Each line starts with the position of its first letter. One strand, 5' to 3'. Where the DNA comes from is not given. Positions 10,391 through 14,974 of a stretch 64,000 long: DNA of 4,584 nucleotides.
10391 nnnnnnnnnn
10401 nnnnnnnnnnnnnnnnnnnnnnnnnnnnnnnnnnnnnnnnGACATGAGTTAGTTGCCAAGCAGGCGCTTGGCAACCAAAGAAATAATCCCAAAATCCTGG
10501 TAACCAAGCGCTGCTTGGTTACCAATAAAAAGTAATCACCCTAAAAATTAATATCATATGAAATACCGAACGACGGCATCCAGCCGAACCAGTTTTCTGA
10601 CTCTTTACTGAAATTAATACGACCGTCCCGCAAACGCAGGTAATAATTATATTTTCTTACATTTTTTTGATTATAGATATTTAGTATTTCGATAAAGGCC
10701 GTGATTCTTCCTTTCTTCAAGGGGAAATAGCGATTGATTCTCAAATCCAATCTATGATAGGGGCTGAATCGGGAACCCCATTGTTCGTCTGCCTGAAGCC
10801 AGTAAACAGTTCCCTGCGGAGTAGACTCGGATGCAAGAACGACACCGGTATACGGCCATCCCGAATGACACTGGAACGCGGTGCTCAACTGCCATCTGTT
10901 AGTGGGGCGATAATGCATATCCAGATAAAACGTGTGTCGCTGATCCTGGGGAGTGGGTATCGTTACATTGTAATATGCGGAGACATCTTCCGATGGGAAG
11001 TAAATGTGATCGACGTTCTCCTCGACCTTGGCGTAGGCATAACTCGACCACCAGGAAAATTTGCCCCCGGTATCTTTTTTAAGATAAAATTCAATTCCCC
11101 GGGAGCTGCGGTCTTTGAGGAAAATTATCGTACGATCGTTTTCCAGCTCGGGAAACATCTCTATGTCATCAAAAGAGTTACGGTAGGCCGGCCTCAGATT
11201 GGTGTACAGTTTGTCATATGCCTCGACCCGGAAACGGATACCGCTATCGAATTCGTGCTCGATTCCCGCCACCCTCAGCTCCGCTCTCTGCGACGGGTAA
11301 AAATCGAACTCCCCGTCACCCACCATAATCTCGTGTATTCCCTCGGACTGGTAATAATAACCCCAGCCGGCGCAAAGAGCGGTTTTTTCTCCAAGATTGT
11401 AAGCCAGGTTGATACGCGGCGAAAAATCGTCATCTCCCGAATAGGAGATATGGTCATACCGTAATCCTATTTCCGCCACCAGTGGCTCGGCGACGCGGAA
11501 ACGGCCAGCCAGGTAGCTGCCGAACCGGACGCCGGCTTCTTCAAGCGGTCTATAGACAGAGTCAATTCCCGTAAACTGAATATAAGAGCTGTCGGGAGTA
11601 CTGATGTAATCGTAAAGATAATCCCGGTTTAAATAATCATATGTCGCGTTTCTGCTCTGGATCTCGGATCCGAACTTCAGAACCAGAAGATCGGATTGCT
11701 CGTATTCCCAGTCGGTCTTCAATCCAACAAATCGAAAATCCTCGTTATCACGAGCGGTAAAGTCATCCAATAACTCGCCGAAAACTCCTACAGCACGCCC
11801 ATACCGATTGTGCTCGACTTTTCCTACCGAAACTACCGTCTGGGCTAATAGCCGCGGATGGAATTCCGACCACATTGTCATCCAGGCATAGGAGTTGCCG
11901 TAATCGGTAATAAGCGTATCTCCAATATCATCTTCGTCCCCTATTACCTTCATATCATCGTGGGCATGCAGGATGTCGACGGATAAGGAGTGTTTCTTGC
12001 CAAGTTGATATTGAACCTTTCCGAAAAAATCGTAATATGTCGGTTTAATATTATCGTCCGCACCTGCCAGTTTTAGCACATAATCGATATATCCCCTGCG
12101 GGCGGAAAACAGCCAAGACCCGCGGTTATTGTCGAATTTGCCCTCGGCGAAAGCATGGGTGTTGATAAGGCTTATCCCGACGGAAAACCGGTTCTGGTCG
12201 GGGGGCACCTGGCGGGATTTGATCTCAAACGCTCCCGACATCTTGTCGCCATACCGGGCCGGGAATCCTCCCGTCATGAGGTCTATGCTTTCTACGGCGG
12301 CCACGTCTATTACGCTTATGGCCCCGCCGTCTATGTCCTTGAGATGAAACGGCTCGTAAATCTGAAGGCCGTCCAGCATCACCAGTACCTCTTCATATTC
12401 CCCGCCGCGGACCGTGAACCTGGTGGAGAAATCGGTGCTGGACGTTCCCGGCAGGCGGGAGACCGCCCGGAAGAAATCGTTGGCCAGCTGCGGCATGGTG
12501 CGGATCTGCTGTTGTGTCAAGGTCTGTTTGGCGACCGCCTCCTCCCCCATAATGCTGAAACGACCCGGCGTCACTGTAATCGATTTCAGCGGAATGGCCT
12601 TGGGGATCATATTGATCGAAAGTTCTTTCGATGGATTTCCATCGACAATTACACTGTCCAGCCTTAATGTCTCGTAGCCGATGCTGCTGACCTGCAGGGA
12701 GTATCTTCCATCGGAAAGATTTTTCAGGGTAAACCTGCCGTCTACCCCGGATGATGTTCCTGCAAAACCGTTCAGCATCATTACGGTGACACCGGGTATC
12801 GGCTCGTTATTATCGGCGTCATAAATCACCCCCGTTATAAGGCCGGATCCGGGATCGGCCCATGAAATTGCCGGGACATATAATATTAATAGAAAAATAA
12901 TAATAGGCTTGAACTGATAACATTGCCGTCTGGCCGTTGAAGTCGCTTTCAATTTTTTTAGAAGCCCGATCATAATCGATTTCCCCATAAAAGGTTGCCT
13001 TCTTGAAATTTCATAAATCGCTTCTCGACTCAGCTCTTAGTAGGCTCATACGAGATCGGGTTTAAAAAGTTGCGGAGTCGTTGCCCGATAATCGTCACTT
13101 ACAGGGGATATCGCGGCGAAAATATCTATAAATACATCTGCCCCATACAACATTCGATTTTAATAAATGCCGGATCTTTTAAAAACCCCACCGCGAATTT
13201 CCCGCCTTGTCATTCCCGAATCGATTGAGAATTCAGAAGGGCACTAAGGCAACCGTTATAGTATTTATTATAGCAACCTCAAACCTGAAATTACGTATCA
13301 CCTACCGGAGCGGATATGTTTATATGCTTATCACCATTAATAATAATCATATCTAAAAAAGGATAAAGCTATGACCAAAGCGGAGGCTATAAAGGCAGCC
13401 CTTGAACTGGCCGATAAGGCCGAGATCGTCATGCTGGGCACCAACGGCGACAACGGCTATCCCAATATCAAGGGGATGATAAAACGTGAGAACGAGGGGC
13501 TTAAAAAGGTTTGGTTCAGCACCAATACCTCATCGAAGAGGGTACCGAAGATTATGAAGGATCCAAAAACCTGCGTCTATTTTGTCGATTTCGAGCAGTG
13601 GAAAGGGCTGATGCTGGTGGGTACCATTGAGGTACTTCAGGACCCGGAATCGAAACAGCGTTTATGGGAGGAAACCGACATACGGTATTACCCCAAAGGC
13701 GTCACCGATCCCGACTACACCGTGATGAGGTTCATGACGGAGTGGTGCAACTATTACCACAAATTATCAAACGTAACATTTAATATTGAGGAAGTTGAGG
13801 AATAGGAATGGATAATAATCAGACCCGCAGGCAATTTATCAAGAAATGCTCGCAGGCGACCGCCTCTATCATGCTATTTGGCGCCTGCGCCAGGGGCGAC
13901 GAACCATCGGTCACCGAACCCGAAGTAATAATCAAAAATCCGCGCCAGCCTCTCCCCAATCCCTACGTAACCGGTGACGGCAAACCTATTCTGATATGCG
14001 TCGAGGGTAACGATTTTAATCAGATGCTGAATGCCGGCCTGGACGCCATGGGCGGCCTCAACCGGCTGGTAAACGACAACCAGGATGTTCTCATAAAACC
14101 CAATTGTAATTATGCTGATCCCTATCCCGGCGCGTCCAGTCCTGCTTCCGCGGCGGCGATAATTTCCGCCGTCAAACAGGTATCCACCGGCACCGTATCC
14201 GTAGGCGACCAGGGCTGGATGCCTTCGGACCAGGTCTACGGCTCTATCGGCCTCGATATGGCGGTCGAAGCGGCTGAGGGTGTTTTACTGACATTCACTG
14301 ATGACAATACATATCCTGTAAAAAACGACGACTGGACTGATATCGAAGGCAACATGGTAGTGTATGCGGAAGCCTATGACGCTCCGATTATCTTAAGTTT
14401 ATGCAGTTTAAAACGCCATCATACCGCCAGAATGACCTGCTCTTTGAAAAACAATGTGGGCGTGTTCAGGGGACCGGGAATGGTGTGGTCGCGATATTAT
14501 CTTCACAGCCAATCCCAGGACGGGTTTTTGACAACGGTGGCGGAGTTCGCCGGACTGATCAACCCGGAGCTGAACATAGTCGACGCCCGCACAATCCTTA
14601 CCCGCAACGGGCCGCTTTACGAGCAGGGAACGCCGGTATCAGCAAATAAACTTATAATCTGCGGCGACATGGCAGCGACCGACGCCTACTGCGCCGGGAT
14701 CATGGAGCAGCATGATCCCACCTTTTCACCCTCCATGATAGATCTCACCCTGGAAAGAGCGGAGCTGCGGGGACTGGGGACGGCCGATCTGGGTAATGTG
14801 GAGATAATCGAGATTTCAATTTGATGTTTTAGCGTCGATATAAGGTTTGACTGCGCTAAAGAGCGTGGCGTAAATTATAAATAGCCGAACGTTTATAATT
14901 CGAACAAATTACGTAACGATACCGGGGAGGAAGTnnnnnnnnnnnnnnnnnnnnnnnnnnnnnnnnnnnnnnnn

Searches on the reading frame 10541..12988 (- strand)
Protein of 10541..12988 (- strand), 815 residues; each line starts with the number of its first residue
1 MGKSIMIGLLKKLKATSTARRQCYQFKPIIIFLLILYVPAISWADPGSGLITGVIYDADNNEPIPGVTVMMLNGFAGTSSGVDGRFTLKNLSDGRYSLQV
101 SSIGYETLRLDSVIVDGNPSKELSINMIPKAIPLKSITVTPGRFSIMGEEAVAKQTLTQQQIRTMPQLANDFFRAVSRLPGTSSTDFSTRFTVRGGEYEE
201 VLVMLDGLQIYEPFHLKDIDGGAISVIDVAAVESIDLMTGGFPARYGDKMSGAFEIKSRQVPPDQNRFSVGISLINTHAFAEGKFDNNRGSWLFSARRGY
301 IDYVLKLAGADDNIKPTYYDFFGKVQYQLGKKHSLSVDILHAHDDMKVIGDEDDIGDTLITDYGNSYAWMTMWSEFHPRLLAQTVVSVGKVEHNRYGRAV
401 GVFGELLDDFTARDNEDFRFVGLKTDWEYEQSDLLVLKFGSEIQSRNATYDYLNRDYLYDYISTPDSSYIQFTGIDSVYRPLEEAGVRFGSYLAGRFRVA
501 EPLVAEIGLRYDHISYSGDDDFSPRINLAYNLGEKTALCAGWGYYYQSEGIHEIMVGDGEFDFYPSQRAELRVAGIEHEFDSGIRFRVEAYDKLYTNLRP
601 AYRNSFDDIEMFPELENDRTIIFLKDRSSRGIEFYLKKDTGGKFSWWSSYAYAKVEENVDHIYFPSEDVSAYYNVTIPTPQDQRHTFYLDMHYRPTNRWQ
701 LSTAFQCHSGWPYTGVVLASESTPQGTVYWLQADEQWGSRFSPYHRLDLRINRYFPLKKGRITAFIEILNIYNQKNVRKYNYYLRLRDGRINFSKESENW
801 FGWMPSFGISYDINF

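Call 40: search_protein_families(library=pfam, proteins=[window:10541-12988:-], max_evalue=0.01)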
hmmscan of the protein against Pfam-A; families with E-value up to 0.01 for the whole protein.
window:10541-12988:- (815 aa): 6 families
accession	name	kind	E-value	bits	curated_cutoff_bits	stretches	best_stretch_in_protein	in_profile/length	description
PF13715.12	CarbopepD_reg_2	-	2.7e-16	59.8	32.2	1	51-139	1-88/88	CarboxypepD_reg-like domain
PF00593.30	TonB_dep_Rec_b-barrel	-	1.2e-14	55.5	27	1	292-768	21-433/436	TonB dependent receptor-like, beta-barrel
PF13620.12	CarboxypepD_reg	-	1.1e-13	51.8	32.3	1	51-127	2-81/82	Carboxypeptidase regulatory-like domain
PF07715.20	Plug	-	6.2e-11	43.2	23.9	1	152-251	7-104/107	TonB-dependent Receptor Plug Domain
PF25183.1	OMP_b-brl_4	-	0.00034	19.6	30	1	513-553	429-469/838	Outer membrane beta barrel domain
PF09430.16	EMC7_beta-sandw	-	0.0018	18.9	26.6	1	64-106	7-51/122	ER membrane protein complex subunit 7, beta-sandwich domain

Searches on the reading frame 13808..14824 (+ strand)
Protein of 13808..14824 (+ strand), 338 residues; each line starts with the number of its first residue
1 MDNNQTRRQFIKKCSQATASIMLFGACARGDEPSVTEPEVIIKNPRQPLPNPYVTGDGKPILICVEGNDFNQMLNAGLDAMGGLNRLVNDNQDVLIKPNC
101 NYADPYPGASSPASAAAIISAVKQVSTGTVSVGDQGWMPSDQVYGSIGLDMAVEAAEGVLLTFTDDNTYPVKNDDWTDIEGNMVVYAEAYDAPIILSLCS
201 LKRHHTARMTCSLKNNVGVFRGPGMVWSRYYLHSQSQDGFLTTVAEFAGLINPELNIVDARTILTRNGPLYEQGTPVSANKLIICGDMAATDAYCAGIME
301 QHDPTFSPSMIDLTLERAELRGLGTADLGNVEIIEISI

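Call 61: search_protein_families(library=ncbifam, proteins=[window:13808-14824:+], max_evalue=0.001)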
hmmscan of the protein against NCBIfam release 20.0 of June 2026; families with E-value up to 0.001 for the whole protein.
window:13808-14824:+ (338 aa): 1 family
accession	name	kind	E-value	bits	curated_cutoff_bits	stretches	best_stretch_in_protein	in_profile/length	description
NF052623.1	Npun_F2552_fam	equivalog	4.9e-12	45.9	500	1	69-301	15-241/314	Npun_F2552 family protein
